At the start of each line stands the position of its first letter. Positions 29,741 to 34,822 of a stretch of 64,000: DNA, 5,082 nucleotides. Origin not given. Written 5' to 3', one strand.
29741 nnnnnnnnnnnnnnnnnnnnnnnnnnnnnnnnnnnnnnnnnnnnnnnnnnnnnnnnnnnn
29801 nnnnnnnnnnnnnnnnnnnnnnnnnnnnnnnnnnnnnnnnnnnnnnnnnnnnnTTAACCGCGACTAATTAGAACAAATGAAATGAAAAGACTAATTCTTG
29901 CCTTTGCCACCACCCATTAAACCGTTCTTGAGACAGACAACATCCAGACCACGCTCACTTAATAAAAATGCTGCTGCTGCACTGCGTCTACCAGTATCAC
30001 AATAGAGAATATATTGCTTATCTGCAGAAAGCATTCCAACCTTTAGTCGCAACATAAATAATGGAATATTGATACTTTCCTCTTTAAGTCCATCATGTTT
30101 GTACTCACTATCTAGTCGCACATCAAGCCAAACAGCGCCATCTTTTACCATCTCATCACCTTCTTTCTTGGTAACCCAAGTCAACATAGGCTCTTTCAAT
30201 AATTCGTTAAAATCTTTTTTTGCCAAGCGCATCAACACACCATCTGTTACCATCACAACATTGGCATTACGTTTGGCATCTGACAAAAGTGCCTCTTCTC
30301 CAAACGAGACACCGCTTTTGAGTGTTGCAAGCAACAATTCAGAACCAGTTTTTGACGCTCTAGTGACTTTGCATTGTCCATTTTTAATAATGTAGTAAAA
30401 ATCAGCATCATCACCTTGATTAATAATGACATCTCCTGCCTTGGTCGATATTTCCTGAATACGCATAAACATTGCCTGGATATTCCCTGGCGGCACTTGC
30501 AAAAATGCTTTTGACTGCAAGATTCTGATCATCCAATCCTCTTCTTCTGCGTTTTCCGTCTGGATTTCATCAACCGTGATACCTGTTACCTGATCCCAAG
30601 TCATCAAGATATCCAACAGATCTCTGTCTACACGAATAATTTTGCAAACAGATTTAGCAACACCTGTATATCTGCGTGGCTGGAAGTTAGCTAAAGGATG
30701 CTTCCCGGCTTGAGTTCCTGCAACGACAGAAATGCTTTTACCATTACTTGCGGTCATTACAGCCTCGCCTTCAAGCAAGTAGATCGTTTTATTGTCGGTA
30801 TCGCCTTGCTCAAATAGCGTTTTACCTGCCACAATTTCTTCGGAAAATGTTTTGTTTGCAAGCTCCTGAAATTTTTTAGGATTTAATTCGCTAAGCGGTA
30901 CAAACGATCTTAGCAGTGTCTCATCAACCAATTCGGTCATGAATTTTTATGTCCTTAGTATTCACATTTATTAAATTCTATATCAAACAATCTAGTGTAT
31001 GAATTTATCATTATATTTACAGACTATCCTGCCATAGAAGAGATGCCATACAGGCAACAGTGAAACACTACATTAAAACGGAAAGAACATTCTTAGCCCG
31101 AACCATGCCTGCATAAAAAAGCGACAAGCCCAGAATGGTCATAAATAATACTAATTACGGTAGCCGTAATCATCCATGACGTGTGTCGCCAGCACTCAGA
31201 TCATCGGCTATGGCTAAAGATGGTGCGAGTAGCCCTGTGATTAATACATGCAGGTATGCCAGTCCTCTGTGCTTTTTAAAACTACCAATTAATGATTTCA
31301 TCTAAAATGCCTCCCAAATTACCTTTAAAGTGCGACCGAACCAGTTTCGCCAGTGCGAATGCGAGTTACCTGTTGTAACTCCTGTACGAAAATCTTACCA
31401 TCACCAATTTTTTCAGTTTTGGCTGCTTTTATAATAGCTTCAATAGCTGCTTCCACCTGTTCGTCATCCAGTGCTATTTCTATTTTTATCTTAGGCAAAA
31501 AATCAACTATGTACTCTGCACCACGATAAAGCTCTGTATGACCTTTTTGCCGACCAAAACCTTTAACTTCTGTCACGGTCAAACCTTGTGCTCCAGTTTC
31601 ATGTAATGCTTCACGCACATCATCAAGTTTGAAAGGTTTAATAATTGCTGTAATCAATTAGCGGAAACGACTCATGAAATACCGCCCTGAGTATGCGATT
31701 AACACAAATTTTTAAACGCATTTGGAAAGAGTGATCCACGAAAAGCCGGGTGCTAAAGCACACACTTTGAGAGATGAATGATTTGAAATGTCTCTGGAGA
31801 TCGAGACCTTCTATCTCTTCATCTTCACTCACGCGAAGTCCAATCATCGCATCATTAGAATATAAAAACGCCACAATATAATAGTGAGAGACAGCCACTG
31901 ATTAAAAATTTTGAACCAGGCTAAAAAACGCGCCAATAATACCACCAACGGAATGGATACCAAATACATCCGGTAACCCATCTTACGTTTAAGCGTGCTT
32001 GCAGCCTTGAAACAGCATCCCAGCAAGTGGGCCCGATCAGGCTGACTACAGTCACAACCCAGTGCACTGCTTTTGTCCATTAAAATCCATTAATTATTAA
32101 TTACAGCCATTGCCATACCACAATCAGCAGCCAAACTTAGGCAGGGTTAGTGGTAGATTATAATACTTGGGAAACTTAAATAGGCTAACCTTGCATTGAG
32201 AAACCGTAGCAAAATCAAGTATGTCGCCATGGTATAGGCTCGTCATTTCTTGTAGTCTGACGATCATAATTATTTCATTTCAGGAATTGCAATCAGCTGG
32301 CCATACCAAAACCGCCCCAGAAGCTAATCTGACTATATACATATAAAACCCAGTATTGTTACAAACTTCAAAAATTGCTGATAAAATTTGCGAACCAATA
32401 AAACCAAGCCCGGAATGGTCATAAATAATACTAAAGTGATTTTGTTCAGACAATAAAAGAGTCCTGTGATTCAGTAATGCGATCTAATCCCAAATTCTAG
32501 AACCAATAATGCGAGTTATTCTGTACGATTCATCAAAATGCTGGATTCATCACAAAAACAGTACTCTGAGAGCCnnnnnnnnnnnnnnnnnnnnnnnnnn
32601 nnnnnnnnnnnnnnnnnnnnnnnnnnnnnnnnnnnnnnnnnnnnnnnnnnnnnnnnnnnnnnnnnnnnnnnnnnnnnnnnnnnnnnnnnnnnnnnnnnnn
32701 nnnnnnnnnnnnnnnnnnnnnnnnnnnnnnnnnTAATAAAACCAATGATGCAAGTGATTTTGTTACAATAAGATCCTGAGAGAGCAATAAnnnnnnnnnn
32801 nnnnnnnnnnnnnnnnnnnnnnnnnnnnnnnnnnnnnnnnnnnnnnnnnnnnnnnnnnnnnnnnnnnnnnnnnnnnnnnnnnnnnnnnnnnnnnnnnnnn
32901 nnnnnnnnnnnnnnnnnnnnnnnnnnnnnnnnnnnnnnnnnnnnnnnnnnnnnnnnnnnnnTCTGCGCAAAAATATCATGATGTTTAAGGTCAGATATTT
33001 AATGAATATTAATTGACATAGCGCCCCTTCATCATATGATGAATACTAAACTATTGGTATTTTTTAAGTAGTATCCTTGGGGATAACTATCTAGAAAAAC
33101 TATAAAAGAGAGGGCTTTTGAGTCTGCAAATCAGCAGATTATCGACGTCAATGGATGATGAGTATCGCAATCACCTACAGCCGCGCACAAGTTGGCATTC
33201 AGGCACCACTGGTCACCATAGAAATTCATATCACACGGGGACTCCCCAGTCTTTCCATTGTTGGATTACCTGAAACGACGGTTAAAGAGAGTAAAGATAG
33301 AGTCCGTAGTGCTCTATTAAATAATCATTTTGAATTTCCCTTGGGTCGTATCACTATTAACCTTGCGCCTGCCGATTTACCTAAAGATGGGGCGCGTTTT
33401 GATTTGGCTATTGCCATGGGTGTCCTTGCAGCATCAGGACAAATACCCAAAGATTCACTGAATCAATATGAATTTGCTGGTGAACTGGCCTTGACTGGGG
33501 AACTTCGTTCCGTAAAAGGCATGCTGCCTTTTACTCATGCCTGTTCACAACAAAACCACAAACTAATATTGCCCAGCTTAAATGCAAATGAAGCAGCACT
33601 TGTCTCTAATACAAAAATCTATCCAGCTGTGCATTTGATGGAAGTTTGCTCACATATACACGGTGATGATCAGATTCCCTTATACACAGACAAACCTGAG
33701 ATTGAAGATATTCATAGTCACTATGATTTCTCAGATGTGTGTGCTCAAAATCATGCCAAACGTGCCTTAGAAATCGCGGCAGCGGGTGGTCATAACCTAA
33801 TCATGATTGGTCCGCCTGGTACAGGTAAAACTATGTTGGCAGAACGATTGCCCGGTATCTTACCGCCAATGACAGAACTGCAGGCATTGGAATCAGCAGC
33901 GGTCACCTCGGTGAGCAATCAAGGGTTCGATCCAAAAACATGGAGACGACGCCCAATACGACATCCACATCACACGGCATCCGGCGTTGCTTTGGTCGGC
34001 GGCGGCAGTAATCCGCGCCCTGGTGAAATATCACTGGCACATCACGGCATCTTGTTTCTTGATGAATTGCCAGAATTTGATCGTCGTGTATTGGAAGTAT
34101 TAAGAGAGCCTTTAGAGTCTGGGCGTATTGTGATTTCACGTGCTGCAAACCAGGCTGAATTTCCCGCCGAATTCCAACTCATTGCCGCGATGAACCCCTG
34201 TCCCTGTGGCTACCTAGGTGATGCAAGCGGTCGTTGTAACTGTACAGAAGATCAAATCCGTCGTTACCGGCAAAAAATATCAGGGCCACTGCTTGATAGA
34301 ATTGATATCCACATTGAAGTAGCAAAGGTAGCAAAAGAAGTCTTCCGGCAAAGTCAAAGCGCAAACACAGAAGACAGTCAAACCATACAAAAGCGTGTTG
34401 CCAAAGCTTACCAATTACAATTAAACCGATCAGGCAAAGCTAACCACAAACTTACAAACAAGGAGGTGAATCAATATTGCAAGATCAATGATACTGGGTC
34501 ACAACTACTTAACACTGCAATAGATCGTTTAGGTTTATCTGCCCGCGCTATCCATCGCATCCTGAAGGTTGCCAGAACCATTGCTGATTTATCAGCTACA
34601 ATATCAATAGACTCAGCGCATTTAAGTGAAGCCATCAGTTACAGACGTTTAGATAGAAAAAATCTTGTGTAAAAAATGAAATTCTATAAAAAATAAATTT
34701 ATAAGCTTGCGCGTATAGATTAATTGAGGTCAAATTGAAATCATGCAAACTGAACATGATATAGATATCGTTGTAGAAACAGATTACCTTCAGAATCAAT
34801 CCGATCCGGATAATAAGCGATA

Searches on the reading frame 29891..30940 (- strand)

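Call 19: search_protein_families(library=ncbifam, proteins=[window:29891-30940:-], max_evalue=1e-10)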
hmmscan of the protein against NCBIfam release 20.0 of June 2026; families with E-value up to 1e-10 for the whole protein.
window:29891-30940:- (349 aa): 2 families
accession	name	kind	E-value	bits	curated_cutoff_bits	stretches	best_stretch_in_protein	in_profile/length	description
NF041163.2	encap_f2b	equivalog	1.2e-14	54.3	400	0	154-250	88-185/450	family 2B encapsulin nanocompartment shell protein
NF058543.1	ActPatMycb56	equivalog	1.4e-14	53.7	460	1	146-253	4-110/317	acetyltransferase Pat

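Call 22: search_protein_families(library=pfam, proteins=[window:29891-30940:-], max_evalue=0.00001)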
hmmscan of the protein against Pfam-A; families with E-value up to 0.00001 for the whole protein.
window:29891-30940:- (349 aa): 2 families
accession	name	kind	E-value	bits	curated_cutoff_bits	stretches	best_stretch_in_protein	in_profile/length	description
PF00027.35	cNMP_binding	-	5.3e-30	103.7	27.5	2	165-249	3-87/89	Cyclic nucleotide-binding domain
PF00581.25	Rhodanese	-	5.5e-10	40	22.2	1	259-342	3-97/102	Rhodanese-like domain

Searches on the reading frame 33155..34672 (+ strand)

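Call 20: search_protein_families(library=ncbifam, proteins=[window:33155-34672:+], max_evalue=1e-10)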
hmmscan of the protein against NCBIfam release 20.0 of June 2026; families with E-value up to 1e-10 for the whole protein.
window:33155-34672:+ (505 aa): 4 families
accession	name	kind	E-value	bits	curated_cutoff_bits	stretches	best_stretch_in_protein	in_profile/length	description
TIGR00368.1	TIGR00368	hypoth_equivalog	7.7e-197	654.8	362.4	1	8-497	2-499/499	YifB family Mg chelatase-like AAA ATPase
NF007365.0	PRK09862.1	equivalog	5.6e-171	569.5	530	1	2-502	1-497/506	YifB family Mg chelatase-like AAA ATPase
TIGR02902.1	spore_lonB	equivalog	1.1e-12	47.4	723.3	0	191-329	63-208/531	ATP-dependent protease LonB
TIGR00764.1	lon_rel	equivalog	7.5e-11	41.3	516.6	0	194-245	19-69/608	ATP-dependent protease LonB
